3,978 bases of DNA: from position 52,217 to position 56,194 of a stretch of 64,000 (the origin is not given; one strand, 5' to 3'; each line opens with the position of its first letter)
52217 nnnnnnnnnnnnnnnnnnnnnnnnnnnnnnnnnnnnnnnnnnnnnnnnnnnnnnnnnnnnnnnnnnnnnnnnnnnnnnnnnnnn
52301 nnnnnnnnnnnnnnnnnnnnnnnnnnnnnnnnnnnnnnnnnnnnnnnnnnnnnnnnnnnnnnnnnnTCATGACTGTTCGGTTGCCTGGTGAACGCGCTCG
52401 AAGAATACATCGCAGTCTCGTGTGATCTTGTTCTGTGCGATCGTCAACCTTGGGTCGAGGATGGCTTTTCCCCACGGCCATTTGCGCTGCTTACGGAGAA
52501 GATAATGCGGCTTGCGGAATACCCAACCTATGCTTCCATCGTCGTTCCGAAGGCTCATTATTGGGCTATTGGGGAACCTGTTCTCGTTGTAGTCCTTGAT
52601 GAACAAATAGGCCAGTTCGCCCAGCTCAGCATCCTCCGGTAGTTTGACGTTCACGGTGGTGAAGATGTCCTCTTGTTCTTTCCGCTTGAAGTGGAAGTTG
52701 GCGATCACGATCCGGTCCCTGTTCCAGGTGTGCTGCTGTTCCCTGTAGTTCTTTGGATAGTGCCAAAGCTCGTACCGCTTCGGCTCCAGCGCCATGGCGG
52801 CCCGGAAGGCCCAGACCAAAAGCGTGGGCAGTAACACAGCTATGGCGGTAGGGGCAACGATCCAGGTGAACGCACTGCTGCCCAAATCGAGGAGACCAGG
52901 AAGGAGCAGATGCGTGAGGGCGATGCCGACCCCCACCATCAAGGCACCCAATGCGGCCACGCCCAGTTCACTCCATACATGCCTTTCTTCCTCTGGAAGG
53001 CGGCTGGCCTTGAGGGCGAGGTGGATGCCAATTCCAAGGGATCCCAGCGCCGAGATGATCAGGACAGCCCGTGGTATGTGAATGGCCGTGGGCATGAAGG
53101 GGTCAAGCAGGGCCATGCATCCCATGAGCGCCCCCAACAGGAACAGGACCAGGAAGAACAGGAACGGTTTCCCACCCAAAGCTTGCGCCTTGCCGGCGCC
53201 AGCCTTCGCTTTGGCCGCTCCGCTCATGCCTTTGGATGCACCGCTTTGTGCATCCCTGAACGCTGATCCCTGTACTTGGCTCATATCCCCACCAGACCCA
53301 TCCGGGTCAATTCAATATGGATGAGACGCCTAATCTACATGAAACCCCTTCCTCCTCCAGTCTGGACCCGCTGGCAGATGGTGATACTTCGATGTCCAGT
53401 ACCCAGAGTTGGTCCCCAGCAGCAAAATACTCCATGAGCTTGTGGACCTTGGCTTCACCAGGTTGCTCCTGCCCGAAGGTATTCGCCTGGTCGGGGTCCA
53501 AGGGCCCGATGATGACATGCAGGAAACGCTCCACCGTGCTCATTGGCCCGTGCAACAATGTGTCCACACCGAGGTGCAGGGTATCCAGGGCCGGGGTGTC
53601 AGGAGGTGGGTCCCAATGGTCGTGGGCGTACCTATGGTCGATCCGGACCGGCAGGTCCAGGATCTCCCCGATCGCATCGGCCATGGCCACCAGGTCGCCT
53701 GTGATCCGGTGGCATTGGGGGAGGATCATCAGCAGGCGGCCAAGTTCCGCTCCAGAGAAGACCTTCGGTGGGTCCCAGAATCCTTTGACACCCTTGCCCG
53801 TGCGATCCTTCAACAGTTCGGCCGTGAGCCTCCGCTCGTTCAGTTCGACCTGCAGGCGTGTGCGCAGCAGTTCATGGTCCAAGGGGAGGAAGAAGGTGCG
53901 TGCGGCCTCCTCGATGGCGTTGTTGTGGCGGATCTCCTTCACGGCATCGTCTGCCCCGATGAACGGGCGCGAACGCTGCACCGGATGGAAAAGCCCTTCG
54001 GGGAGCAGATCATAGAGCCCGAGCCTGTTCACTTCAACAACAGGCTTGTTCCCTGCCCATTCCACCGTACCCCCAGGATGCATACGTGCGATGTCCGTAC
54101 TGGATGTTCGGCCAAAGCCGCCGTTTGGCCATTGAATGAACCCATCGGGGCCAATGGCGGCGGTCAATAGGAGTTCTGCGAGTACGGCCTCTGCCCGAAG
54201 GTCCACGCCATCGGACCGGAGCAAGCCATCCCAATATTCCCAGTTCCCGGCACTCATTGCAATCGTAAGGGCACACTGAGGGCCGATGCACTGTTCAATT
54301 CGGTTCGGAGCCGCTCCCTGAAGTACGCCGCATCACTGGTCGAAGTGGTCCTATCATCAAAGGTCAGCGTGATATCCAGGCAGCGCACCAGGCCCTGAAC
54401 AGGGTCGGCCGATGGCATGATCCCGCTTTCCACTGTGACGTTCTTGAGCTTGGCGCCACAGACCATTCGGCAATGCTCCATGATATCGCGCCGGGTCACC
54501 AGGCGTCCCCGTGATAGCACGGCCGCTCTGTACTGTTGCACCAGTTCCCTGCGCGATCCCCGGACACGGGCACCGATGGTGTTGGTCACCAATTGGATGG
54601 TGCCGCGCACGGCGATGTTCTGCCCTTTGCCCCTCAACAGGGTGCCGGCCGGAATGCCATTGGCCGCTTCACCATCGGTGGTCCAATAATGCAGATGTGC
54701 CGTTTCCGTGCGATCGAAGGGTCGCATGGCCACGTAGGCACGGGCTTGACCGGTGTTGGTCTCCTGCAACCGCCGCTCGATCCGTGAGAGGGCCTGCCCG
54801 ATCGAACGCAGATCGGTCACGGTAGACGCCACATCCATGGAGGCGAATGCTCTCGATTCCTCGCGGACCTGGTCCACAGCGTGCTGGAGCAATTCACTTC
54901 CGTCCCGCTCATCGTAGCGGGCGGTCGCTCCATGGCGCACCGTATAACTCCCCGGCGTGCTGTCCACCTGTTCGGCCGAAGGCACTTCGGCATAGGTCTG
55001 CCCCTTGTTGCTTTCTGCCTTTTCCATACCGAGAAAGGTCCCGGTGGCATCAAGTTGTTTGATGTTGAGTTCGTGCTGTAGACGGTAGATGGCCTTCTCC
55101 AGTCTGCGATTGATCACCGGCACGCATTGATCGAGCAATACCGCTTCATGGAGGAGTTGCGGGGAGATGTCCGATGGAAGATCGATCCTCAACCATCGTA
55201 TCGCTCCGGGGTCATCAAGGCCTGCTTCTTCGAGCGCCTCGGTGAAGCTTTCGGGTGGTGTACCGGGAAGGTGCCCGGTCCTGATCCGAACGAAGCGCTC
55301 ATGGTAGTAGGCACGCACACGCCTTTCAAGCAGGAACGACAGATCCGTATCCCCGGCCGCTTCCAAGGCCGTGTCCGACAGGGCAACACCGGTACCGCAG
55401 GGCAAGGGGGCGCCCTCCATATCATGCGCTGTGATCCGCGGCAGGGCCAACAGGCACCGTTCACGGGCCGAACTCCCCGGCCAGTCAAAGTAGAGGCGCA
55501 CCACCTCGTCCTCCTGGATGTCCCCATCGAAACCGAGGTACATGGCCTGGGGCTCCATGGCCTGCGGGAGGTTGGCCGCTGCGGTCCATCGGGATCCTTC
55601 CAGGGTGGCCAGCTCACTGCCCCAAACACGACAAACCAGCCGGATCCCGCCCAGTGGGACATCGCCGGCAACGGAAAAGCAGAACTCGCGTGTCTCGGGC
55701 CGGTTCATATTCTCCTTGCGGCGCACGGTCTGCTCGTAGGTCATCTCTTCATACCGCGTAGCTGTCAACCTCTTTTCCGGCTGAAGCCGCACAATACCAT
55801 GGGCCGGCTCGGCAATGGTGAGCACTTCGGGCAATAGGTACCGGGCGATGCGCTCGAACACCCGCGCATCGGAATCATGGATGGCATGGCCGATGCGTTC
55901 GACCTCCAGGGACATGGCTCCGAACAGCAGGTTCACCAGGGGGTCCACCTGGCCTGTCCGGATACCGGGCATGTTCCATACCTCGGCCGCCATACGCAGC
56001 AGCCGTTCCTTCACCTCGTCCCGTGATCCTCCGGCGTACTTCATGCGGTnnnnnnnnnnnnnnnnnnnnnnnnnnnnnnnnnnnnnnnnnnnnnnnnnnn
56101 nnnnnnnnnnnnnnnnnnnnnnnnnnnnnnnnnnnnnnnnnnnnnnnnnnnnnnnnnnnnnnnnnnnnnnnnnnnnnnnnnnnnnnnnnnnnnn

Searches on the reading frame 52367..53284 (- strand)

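Call 9: search_protein_families(library=pfam, proteins=[window:52367-53284:-], max_evalue=0.01)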
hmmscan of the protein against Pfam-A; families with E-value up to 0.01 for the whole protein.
window:52367-53284:- (305 aa): 1 family
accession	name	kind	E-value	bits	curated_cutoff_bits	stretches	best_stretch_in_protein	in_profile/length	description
PF17555.7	TssN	-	2.3e-25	90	30.3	1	42-298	35-274/274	Type VI secretion system, TssN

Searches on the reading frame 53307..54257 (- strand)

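Call 9: search_protein_families(library=pfam, proteins=[window:53307-54257:-], max_evalue=0.01)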
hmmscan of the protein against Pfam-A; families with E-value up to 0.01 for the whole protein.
window:53307-54257:- (316 aa): 1 family
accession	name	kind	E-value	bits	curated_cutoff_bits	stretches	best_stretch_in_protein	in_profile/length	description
PF06996.16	T6SS_TssG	-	4.7e-07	29.8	24.6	1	182-315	168-303/304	Type VI secretion, TssG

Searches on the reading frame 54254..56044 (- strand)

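Call 9: search_protein_families(library=pfam, proteins=[window:54254-56044:-], max_evalue=0.01)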
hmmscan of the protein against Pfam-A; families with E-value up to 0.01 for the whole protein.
window:54254-56044:- (596 aa): 1 family
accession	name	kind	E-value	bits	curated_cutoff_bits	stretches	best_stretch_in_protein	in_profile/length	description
PF05947.17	T6SS_TssF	-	9e-06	24.9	25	1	31-150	40-157/608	Type VI secretion system, TssF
